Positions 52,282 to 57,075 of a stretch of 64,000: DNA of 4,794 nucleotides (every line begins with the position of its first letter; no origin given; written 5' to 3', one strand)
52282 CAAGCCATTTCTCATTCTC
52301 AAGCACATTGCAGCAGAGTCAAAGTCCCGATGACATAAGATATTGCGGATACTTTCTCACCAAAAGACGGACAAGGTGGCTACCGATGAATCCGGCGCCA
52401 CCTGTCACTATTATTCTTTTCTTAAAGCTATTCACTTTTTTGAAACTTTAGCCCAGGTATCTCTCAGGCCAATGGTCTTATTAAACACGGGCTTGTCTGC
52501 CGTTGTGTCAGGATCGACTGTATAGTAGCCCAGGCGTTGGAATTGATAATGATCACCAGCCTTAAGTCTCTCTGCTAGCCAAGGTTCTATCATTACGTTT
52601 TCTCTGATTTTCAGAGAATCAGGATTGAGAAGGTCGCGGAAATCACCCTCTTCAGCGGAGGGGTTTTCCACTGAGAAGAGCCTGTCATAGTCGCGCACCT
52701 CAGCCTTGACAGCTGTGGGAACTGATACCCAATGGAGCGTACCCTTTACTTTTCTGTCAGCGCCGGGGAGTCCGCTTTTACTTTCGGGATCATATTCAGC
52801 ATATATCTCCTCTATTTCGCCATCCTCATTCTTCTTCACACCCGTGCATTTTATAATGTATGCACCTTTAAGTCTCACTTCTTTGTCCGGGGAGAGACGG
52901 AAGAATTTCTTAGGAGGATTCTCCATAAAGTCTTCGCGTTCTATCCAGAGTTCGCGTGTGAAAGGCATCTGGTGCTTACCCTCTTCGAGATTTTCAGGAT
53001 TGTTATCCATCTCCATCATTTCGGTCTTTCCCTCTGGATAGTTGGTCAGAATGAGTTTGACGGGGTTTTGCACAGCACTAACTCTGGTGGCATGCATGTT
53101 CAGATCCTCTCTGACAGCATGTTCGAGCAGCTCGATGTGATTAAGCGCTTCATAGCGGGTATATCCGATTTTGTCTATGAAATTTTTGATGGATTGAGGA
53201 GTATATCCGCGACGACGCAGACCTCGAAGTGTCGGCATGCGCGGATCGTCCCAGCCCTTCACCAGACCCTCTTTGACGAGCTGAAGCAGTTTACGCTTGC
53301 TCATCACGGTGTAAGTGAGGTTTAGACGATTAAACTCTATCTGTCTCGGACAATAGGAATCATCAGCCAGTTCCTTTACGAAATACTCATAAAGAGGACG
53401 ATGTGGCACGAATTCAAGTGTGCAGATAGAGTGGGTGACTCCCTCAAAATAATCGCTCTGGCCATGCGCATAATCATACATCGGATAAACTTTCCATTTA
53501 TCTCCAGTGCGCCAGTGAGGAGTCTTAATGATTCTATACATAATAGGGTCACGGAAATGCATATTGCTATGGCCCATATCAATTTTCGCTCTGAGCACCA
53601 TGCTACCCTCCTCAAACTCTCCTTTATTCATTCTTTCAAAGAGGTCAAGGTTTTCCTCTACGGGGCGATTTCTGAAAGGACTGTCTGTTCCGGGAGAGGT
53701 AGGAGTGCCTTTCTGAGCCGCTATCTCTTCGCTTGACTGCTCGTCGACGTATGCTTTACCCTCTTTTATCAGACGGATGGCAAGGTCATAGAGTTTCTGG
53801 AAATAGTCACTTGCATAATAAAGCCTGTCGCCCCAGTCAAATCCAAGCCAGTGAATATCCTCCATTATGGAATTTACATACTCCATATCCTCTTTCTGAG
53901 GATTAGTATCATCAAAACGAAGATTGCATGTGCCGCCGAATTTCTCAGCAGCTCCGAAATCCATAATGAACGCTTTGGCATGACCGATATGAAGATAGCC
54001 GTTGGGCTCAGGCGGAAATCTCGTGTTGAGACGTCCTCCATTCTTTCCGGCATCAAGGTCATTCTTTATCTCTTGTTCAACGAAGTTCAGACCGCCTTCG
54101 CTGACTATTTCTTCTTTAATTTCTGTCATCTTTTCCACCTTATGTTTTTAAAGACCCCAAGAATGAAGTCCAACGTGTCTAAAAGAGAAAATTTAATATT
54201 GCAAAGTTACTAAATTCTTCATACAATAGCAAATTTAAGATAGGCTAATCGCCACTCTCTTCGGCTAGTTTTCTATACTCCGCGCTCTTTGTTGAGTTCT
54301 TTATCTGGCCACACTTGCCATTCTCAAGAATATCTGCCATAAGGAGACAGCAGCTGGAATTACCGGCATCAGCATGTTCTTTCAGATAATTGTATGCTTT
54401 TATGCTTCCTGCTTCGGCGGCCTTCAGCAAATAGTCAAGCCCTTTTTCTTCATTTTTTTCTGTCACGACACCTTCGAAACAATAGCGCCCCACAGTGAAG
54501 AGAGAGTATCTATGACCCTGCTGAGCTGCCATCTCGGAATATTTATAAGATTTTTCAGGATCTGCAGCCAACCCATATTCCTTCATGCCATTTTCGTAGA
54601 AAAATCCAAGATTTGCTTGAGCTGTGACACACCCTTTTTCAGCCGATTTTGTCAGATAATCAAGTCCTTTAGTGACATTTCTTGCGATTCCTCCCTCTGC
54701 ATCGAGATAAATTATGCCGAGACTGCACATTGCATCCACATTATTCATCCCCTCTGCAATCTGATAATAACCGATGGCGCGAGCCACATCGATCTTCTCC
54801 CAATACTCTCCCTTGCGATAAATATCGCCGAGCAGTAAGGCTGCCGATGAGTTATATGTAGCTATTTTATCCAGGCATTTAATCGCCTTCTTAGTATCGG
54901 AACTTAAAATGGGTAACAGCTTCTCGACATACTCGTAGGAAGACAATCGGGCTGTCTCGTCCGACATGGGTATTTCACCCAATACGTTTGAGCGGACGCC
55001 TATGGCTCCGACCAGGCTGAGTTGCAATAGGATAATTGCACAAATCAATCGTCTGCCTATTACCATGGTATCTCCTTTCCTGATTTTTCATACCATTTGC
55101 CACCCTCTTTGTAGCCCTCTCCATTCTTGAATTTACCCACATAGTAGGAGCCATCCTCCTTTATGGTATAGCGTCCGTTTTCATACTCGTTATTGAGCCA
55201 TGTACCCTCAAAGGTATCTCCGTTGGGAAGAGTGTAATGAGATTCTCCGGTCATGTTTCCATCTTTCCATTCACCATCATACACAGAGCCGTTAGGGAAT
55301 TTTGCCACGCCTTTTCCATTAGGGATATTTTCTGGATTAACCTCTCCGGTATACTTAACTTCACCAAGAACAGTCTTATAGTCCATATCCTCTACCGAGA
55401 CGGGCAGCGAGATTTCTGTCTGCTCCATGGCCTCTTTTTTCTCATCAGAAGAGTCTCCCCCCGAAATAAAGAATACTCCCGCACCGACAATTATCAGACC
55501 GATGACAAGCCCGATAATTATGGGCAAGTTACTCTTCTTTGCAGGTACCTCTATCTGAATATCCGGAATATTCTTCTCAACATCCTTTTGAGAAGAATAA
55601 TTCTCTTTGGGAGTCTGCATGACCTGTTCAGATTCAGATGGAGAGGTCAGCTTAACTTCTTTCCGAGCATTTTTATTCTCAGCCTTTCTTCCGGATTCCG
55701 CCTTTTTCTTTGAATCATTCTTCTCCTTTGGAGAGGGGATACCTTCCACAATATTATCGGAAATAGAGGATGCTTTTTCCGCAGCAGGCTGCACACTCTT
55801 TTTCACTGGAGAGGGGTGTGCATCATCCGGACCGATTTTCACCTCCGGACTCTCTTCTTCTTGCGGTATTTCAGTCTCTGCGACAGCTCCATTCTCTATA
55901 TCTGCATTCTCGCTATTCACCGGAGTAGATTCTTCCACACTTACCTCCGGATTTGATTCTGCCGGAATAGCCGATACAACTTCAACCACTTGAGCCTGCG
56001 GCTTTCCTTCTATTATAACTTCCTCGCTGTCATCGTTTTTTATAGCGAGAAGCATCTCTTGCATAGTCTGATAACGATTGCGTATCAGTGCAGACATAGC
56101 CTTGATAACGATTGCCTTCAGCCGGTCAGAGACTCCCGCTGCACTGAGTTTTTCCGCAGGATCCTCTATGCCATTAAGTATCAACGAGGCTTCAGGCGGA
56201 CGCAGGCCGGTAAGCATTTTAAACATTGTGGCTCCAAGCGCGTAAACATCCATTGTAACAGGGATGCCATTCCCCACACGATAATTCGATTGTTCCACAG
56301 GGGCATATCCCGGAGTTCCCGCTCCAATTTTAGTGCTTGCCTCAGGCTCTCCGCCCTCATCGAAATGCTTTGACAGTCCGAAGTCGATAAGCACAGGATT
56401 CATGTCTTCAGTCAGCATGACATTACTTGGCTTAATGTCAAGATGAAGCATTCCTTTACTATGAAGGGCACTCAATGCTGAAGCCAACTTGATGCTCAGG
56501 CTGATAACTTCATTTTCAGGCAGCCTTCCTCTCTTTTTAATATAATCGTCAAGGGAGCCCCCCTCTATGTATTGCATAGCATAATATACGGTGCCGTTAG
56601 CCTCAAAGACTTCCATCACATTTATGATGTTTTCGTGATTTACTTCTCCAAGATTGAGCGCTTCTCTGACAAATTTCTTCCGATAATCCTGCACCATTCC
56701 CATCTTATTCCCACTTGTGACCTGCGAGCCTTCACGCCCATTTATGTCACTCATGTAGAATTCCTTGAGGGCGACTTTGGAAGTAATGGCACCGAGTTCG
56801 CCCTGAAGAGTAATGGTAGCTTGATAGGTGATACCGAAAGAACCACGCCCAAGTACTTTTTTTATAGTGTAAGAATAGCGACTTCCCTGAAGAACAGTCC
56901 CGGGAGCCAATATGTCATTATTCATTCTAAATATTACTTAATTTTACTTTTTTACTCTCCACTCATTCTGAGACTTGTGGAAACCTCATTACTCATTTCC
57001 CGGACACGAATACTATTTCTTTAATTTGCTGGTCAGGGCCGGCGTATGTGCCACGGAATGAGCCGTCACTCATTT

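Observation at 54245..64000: Eukaryotic-like phospho-signalling operon: LRR, Zn-FHA, PP2C, pseudokinase, two kinases, MORN receptor and Sel1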

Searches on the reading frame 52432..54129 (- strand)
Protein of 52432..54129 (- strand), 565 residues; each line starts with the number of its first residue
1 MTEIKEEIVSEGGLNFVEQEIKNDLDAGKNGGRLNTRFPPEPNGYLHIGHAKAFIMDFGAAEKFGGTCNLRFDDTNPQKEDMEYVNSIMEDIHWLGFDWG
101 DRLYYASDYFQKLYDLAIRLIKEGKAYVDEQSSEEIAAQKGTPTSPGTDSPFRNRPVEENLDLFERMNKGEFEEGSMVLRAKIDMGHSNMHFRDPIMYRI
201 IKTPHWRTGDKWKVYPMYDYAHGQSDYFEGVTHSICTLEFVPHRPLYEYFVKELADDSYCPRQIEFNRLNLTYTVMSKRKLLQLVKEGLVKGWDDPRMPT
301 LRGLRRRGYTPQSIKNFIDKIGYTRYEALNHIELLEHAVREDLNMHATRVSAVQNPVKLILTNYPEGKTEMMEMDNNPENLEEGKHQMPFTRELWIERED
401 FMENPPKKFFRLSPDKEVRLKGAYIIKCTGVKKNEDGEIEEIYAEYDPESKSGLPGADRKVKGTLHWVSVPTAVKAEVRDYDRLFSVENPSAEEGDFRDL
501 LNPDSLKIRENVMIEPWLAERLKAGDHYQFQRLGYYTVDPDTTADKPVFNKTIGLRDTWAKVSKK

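Call 71: find_related_loci(query=window:52432-54129:-, collection=metagenome_contigs, flank=10000)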
Query window:52432-54129:- (565 aa) in metagenome_contigs; peptide patterns used: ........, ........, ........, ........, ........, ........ (x = any residue, [..] = any of these).
599 stretches matched a pattern (row limit reached: there are more); 598 encode a relative of the query (tblastn E <= 1e-3); the best 80 are kept; 80 distinct loci.
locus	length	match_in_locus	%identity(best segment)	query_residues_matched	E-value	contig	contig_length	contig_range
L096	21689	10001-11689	86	4-565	0e+0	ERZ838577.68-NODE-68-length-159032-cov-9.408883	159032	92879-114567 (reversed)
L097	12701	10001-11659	85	13-565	0e+0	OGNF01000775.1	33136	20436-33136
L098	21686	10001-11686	85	4-565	0e+0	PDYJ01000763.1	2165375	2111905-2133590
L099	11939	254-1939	85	4-565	0e+0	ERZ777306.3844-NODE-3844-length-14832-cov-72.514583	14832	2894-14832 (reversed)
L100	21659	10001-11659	84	13-565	0e+0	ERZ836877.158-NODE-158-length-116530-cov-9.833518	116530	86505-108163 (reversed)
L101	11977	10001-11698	82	1-565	0e+0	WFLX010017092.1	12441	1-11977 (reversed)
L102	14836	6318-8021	77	1-565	0e+0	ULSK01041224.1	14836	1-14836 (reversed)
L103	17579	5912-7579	77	14-565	0e+0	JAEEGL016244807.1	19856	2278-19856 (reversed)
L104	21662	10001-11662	78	13-565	0e+0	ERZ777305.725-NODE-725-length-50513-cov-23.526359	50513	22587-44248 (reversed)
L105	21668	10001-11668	77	11-564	0e+0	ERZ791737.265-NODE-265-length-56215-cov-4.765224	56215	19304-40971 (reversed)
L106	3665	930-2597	77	11-564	0e+0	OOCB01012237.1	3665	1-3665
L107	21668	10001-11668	76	11-564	0e+0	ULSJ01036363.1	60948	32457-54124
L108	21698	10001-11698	75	1-565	0e+0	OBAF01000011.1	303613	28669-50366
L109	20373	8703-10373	76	13-565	0e+0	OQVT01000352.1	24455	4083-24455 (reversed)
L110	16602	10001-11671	76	13-565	0e+0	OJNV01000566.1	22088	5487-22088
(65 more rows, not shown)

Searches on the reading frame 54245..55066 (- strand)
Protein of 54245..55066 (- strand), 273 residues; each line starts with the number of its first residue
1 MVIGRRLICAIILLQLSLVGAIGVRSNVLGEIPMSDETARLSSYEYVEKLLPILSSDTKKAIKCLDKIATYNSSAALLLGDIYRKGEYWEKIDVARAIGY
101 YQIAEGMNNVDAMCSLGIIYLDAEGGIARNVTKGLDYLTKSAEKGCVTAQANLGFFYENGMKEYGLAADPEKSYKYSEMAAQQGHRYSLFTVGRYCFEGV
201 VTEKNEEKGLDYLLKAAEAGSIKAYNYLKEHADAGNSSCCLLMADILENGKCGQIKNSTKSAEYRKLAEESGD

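Call 3: search_protein_families(library=pfam, proteins=[window:54245-55066:-], max_evalue=0.01)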
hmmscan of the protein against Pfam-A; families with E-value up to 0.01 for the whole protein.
window:54245-55066:- (273 aa): 3 families
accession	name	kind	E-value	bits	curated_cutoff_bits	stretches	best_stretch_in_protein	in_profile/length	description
PF08238.18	Sel1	-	2.4e-23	82.1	30.7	3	148-185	2-36/36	Sel1 repeat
PF23310.1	TPR_27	-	0.00013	22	27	0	150-193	25-68/110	Plant tetratrico peptide repeats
PF18632.6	DUF5630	-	0.0041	17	25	0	179-228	53-105/218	Family of unknown function (DUF5630)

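Call 4: search_protein_families(library=padloc, proteins=[window:54245-55066:-], max_evalue=0.01)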
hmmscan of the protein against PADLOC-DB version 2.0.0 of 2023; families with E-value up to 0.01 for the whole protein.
window:54245-55066:- (273 aa): 0 families

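Call 8: search_protein_families(library=ncbifam, proteins=[window:54245-55066:-], max_evalue=0.01)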
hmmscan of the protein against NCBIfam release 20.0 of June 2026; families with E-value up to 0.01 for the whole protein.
window:54245-55066:- (273 aa): 3 families
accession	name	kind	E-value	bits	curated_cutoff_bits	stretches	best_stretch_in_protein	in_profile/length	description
NF047621.1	FlgprotMotXVib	equivalog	1.7e-12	47.3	330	1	168-228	90-150/211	flagellar protein MotX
NF038194.1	AlgK_TPR_lipo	equivalog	1.7e-07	30.3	700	1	54-125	314-384/448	alginate biosynthesis TPR repeat lipoprotein AlgK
NF033786.1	phenyl_MerG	equivalog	4.3e-06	26.8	350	1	116-199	71-158/217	phenylmercury resistance protein MerG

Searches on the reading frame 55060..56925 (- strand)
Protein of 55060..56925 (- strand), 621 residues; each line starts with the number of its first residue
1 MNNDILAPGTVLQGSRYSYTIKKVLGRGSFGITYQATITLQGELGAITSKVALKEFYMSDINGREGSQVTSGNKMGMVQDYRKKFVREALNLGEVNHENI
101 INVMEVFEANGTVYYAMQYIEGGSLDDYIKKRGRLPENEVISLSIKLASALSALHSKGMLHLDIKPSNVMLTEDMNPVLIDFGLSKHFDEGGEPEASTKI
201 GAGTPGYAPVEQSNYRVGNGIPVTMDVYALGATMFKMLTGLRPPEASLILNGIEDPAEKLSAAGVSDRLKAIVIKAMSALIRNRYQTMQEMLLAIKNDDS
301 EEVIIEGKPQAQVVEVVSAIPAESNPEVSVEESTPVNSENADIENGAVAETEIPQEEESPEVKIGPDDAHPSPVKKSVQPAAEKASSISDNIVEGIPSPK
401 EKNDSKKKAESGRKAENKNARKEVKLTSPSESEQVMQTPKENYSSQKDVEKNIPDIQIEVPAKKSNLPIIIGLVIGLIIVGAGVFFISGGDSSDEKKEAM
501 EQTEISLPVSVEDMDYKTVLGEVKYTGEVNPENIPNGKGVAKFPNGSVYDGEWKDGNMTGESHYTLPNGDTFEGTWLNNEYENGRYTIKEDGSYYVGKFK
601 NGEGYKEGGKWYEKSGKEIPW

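Call 3: search_protein_families(library=pfam, proteins=[window:55060-56925:-], max_evalue=0.01)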
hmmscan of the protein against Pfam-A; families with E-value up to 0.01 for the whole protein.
window:55060-56925:- (621 aa): 7 families
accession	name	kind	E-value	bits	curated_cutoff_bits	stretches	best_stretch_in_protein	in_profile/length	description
PF00069.31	Pkinase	-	2.2e-35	122.8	31.7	1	19-244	1-197/263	Protein kinase domain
PF07714.23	PK_Tyr_Ser-Thr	-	9.3e-24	84.6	23.1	1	21-245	3-205/258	Protein tyrosine and serine/threonine kinase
PF03109.22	ABC1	-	2.9e-06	27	22.9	1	113-190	143-219/244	ABC1 atypical kinase-like domain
PF02493.26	MORN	-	3.8e-05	23.8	22.5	0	549-571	1-23/23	MORN repeat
PF01636.29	APH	-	0.00011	22.4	23.2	0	158-185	169-197/239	Phosphotransferase enzyme family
PF17667.7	Pkinase_fungal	-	0.00088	18.5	24.1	1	150-202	298-356/387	Fungal protein kinase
PF14531.12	Kinase-like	-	0.0093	15.7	25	0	130-239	137-246/289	Kinase-like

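Call 4: search_protein_families(library=padloc, proteins=[window:55060-56925:-], max_evalue=0.01)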
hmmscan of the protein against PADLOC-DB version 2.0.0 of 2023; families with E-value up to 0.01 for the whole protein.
window:55060-56925:- (621 aa): 35 families (the best 25 are shown)
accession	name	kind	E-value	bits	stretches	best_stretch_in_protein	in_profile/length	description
PDLC04138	mad6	-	9.6e-54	181.3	1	18-271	52-287/659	mads_6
PDLC04042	PD-T4-6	-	1.9e-49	166.9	1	18-301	10-275/292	-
PDLC04060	PD-T4-6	-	1.8e-44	150.5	1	78-348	48-313/486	-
PDLC04047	PD-T4-6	-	4e-43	145.7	1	18-305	11-279/327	-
PDLC04053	PD-T4-6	-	9e-42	141.6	1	79-311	50-284/311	-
PDLC04043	PD-T4-6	-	5e-39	132.6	1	79-428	56-401/452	-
PDLC04045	PD-T4-6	-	2.1e-38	130.2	1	18-307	34-307/350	-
PDLC04044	PD-T4-6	-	9.2e-38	128.3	1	77-314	76-308/372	-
PDLC04057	PD-T4-6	-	3e-37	126.7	1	79-311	49-283/443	-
PDLC04039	PD-T4-6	-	1.2e-36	124.8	1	19-412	16-374/458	-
PDLC04048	PD-T4-6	-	1.5e-36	124.5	1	83-360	56-335/354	-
PDLC04054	PD-T4-6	-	3.3e-36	123.4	1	80-359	52-334/347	-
PDLC04041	PD-T4-6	-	3e-35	120.3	1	75-391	65-382/443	-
PDLC04062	PD-T4-6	-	2.6e-33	113.8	1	19-308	34-303/450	-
PDLC04061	PD-T4-6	-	3.7e-32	110.5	1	79-450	57-425/510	-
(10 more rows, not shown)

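Call 8: search_protein_families(library=ncbifam, proteins=[window:55060-56925:-], max_evalue=0.01)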
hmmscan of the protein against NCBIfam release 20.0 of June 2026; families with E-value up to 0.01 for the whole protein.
window:55060-56925:- (621 aa): 19 families
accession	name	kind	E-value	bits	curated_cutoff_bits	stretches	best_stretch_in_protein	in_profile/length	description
NF033483.0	PknB_PASTA_kin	equivalog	6.2e-44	151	450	1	80-341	49-312/563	Stk1 family PASTA domain-containing Ser/Thr kinase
NF038150.1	lanthi_synth_IV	equivalog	4.3e-26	91.5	650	1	79-290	233-448/851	class IV lanthionine synthetase LanL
NF047741.1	antiphage_MADS6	equivalog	5.7e-26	91.2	460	3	147-300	308-462/612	methylation-associated defense system protein kinase MAD6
NF052427.1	StpK7MSMEG_1200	equivalog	2.9e-24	85.5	900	1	77-300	46-270/601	serine/threonine protein kinase StpK7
NF033442.0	BREX_PglW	equivalog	8.6e-21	73.4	990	2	73-207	543-674/1391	BREX system serine/threonine kinase PglW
NF009651.0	PRK13184.1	equivalog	2e-19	69.1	839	1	81-297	45-289/932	serine/threonine-protein kinase PknD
NF053615.1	SerThrKinAfsKStmc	equivalog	8.6e-16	57.7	1300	1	79-433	53-417/809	protein serine/threonine kinase AfsK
TIGR03903.1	TOMM_kin_cyc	equivalog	1.8e-15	55.9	705.75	1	81-241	21-186/1267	TOMM system kinase/cyclase fusion protein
NF038151.1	lanthi_synth_III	equivalog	1.7e-12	46.6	575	1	87-242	272-427/833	class III lanthionine synthetase LanKC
TIGR03724.2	arch_bud32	equivalog_domain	5.8e-11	42.2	125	1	111-189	66-135/193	KEOPS complex kinase/ATPase Bud32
NF058632.1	SerThrKinPrkT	equivalog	1.2e-10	40.9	280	1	6-175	8-154/322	serine/threonine protein kinase PrkT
NF011463.0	PRK14879.1-4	equivalog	1.5e-09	37.6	188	1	104-187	86-162/237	Kae1-associated kinase Bud32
NF011464.0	PRK14879.1-7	equivalog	4.4e-08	33.1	246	1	82-190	50-153/221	Kae1-associated kinase Bud32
NF007174.0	PRK09605.1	equivalog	7e-07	28.1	447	1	101-189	398-477/535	bifunctional N(6)-L-threonylcarbamoyladenine synthase/serine/threonine protein kinase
NF043056.1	T4SS_LegK1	equivalog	1.1e-06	27.5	550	1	13-213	65-261/516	Dot/Icm T4SS effector kinase LegK1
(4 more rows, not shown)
